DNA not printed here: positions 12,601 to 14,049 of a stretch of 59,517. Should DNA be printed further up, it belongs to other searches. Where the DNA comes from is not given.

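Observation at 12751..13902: Stand-alone, divergent AlaRS catalytic-core paralog (383 aa)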

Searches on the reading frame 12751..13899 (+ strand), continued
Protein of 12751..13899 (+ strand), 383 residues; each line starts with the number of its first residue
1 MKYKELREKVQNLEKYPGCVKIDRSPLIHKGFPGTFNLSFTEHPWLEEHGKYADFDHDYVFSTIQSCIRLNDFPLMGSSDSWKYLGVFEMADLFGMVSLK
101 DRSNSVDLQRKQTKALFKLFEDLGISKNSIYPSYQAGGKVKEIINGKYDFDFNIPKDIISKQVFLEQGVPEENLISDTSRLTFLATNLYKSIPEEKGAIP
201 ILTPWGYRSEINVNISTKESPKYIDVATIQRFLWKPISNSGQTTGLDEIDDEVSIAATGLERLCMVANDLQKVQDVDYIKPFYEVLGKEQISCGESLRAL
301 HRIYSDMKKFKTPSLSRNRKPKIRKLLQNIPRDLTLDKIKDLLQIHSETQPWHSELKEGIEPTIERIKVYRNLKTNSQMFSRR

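Call 29: find_encoding_contigs(protein=P0069, flank=10000, max_places=2)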
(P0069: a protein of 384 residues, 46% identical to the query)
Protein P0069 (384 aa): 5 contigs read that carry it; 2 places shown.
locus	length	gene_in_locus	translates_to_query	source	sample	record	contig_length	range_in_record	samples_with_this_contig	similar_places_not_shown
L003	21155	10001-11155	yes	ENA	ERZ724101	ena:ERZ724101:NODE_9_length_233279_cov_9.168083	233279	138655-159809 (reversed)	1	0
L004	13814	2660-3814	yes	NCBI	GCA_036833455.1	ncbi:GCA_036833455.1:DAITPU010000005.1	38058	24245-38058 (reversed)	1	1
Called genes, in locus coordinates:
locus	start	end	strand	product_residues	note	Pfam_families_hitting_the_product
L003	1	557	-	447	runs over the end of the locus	PF00753:Lactamase_B, PF23023:Anti-Pycsar_Apyc1 (faint), PF12706:Lactamase_B_2, PF22505:RNase_J_b_CASP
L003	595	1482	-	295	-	PF03773:ArsP_1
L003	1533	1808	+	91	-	PF01900:RNase_P_Rpp14 (weak)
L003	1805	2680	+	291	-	PF01435:Peptidase_M48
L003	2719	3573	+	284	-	-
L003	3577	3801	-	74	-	-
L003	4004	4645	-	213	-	PF00730:HhH-GPD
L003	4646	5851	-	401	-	PF02629:CoA_binding, PF13380:CoA_binding_2, PF13607:Succ_CoA_lig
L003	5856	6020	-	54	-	PF00589:Phage_integrase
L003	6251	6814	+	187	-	-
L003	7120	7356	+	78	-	PF24434:DUF7557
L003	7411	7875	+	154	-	-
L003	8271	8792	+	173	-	PF00293:NUDIX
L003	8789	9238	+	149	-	PF01894:YjbQ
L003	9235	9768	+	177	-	-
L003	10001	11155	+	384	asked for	-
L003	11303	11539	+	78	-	PF24434:DUF7557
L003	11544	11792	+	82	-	PF05016:ParE_toxin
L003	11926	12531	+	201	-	PF13549:ATP-grasp_5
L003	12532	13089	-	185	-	-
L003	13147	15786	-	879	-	PF00690:Cation_ATPase_N, PF00122:E1-E2_ATPase, PF00702:Hydrolase, PF13246:Cation_ATPase, PF00689:Cation_ATPase_C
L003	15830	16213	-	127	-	-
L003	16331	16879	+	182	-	-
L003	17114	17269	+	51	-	-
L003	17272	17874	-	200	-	PF02457:DAC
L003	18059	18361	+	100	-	-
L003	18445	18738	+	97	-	-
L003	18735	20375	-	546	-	PF03483:B3_4, PF03484:B5, PF17759:tRNA_synthFbeta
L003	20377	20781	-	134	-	PF11969:DcpS_C, PF01230:HIT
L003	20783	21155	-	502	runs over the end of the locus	PF01409:tRNA-synt_2d, PF00587:tRNA-synt_2b (weak)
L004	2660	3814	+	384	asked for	-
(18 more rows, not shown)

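Call 30: find_encoding_contigs(protein=P0107, flank=6000, max_places=1)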
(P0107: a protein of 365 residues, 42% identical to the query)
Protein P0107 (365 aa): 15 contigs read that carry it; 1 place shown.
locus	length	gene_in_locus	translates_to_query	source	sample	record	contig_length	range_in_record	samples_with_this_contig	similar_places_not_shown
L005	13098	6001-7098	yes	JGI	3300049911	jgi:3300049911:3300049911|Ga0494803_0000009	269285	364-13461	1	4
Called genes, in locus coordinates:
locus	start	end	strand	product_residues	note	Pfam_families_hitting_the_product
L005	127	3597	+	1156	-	-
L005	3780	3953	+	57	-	-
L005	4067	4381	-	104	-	-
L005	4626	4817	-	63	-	-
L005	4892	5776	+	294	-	-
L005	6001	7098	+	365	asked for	-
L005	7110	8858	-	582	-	PF00239:Resolvase, PF07508:Recombinase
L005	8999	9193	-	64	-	-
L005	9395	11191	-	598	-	PF02463:SMC_N (weak), PF11398:DUF2813, PF13175:AAA_15, PF13476:AAA_23 (faint), PF13304:AAA_21, PF20469:OLD-like_TOPRIM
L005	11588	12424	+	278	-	PF08239:SH3_3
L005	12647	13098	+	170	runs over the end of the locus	-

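Call 31: find_encoding_contigs(protein=P0119, flank=6000, max_places=1)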
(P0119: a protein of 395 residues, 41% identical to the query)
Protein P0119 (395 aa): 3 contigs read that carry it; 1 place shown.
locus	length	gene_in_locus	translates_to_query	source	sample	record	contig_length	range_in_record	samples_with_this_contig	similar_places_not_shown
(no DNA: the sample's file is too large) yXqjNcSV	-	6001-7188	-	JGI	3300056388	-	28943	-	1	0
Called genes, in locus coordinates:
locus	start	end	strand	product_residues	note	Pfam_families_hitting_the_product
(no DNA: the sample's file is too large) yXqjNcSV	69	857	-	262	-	PF13489:Methyltransf_23, PF05175:MTS (weak), PF13847:Methyltransf_31, PF08241:Methyltransf_11, PF08242:Methyltransf_12, PF13649:Methyltransf_25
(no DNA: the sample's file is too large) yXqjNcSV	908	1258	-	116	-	-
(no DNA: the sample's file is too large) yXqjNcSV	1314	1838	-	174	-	PF00132:Hexapep, PF21711:DCTN5 (faint), PF25087:GMPPB_C (weak), PF25084:LbH_EIF2B (weak), PF00132:Hexapep (weak)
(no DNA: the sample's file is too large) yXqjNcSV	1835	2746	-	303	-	PF20434:BD-FAE, PF07859:Abhydrolase_3, PF00135:COesterase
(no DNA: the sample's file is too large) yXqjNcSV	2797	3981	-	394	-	PF00108:Thiolase_N, PF02803:Thiolase_C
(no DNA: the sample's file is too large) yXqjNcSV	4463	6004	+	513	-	-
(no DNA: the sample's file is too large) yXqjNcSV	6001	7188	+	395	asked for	-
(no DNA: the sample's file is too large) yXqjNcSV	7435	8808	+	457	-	PF00202:Aminotran_3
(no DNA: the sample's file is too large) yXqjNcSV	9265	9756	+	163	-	PF00701:DHDPS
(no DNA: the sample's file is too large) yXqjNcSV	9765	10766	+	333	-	PF00491:Arginase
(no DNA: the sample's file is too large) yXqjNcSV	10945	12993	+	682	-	PF00496:SBP_bac_5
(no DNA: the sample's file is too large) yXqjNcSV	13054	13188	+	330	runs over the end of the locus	PF19300:BPD_transp_1_N, PF00528:BPD_transp_1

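Call 32: find_encoding_contigs(protein=P0021, flank=6000, max_places=1)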
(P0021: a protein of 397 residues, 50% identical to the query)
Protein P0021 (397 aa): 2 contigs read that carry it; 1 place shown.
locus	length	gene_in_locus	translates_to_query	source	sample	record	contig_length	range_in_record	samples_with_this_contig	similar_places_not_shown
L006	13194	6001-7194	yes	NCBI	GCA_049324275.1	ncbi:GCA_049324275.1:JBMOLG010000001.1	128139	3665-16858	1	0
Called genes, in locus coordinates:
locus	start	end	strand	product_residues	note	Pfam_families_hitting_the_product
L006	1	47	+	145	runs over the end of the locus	-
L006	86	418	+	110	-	-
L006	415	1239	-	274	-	PF00350:Dynamin_N (faint), PF00009:GTP_EFTU (faint), PF02421:FeoB_N (faint), PF03193:RsgA_GTPase (weak), PF01926:MMR_HSR1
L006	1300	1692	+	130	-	-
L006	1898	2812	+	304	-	-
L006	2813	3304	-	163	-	-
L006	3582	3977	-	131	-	-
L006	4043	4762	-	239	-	PF01978:TrmB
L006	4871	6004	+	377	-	-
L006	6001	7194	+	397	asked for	-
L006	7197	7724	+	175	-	-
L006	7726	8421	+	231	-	-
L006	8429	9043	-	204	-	PF13489:Methyltransf_23 (weak), PF13847:Methyltransf_31 (weak)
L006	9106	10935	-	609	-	PF09382:RQC, PF00580:UvrD-helicase, PF01443:Viral_helicase1 (faint), PF13245:AAA_19, PF13361:UvrD_C, PF13538:UvrD_C_2 (faint)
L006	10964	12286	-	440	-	PF00270:DEAD, PF04851:ResIII, PF00271:Helicase_C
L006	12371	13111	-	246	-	PF01978:TrmB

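Call 33: find_encoding_contigs(protein=P0006, flank=6000, max_places=1)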
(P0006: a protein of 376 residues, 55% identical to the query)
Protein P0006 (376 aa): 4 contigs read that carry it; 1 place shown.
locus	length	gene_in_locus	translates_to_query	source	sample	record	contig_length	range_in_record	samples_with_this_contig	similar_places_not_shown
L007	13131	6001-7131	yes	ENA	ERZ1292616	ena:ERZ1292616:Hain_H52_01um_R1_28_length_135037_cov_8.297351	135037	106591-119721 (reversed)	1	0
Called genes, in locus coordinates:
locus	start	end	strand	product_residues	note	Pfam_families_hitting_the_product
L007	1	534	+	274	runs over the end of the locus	-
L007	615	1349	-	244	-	PF01863:YgjP-like, PF10263:SprT-like (faint)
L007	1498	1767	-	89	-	-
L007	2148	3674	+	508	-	PF02934:GatB_N, PF02637:GatB_Yqey (faint)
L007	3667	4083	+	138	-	-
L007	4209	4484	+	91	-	-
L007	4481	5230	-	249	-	PF01978:TrmB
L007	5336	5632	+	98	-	-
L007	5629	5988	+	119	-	-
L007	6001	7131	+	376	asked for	-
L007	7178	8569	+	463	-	PF01336:tRNA_anti-codon, PF00152:tRNA-synt_2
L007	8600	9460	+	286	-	PF00149:Metallophos, PF14582:Metallophos_3, PF12850:Metallophos_2 (weak)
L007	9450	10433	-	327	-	PF01636:APH, PF01633:Choline_kinase (faint)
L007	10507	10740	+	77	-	-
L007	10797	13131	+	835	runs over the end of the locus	PF13320:GH123_cat (weak)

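Call 36: search_protein_families(library=pfam, proteins=[P0133, P0153, P0163, P0135, P0150, P0243, P0236, P0241, P0094, P0118], max_evalue=0.01)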
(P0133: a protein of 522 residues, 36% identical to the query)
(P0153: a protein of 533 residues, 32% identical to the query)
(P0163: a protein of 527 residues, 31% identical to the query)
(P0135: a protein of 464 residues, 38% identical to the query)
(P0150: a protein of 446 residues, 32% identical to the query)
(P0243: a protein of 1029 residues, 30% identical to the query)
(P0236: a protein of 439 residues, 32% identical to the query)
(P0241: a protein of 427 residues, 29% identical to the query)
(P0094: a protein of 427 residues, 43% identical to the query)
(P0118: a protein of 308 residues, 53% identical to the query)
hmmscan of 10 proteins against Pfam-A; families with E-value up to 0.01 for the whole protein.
P0133 (522 aa): 0 families

P0153 (533 aa): 1 family
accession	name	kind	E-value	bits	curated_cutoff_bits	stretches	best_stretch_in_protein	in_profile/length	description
PF01411.24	tRNA-synt_2c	-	1.9e-05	23.9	30.3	1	65-292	58-260/552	tRNA synthetases class II (A)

P0163 (527 aa): 0 families

P0135 (464 aa): 0 families

P0150 (446 aa): 0 families

P0243 (1029 aa): 21 families
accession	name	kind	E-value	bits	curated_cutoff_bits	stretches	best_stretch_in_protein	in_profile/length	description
PF13424.12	TPR_12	-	6.7e-147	478.4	30.1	9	762-837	2-77/77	Tetratricopeptide repeat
PF13374.12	TPR_10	-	1.4e-112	365.3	27.5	11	888-926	1-39/42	Tetratricopeptide repeat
PF00515.34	TPR_1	-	3.2e-72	236.1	27.8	10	637-668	1-32/34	Tetratricopeptide repeat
PF13181.12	TPR_8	-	3.4e-64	208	25.7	9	805-837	1-33/34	Tetratricopeptide repeat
PF07719.23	TPR_2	-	4.9e-57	185.8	27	7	637-668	1-32/34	Tetratricopeptide repeat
PF24885.1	TPR_NPHP3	-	2.4e-42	145.4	100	4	703-838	80-216/239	Nephrocystin-3 TPR domain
PF21941.2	SMEK_N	-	9.6e-32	110.2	27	1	9-148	1-140/140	SMEK domain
PF13414.12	TPR_11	-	2.9e-28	97.7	26.8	1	772-819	3-42/42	TPR repeat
PF13431.12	TPR_17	-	3.9e-23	80.2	24.4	0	805-824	13-32/34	Tetratricopeptide repeat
PF13176.12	TPR_7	-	7.2e-23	79.1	27.9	0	766-792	2-28/36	Tetratricopeptide repeat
PF00931.28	NB-ARC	-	3.2e-12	46.7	23.5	1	200-403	5-227/248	NB-ARC domain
PF10516.15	SHNi-TPR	-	8.8e-10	38.4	21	0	861-881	15-35/38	SHNi-TPR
PF10579.15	Rapsyn_N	-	1.5e-06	28.6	23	0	772-796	52-76/80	Rapsyn N-terminal myristoylation and linker region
PF13173.12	AAA_14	-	5.3e-05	23.7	27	1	211-327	2-101/129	AAA domain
PF04212.24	MIT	-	0.0002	21.8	30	0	718-756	1-39/66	MIT (microtubule interacting and transport) domain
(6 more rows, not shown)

P0236 (439 aa): 0 families

P0241 (427 aa): 0 families

P0094 (427 aa): 0 families

P0118 (308 aa): 0 families

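Call 44: search_protein_families(library=pfam, alignment_id=A3, max_evalue=0.1)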
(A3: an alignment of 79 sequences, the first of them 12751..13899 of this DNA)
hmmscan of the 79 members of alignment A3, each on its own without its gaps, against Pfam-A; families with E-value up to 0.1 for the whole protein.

A. member 1, window:12751-13899:+ (383 aa): 0 families

B. families by the number of members that match (of 79 scanned): 31 families (the first 25 are shown)
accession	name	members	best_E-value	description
PF01411.24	tRNA-synt_2c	25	1.3e-27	tRNA synthetases class II (A)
PF02091.20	tRNA-synt_2e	3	0.023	Glycyl-tRNA synthetase alpha subunit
PF01409.25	tRNA-synt_2d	2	0.028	tRNA synthetases class II core domain (F)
PF23152.1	GDH_2nd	1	0.00088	NAD-specific glutamate dehydrogenase, second domain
PF08167.18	RIX1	1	0.0058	rRNA processing/ribosome biogenesis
PF05285.17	SDA1_dom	1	0.0061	SDA1, conserved domain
PF02192.22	PI3K_p85B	1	0.0064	PI3-kinase family, p85-binding domain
PF10835.13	DUF2573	1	0.012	Protein of unknown function (DUF2573)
PF22278.2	DUF6958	1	0.016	Family of unknown function (DUF6958)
PF12323.14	HTH_OrfB_IS605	1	0.016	Helix-turn-helix domain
PF20212.3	DUF6572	1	0.016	Family of unknown function (DUF6572)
PF07632.16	Sde182_NH-like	1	0.025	Cellulose-binding Sde182, nucleoside hydrolase-like domain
PF22956.2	VPS15-like_hel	1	0.028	VPS15-like, helical domain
PF21609.2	Toxofilin-like_dom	1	0.031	Toxofilin-like domain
PF24217.1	DUF7436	1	0.034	Family of unknown function (DUF7436)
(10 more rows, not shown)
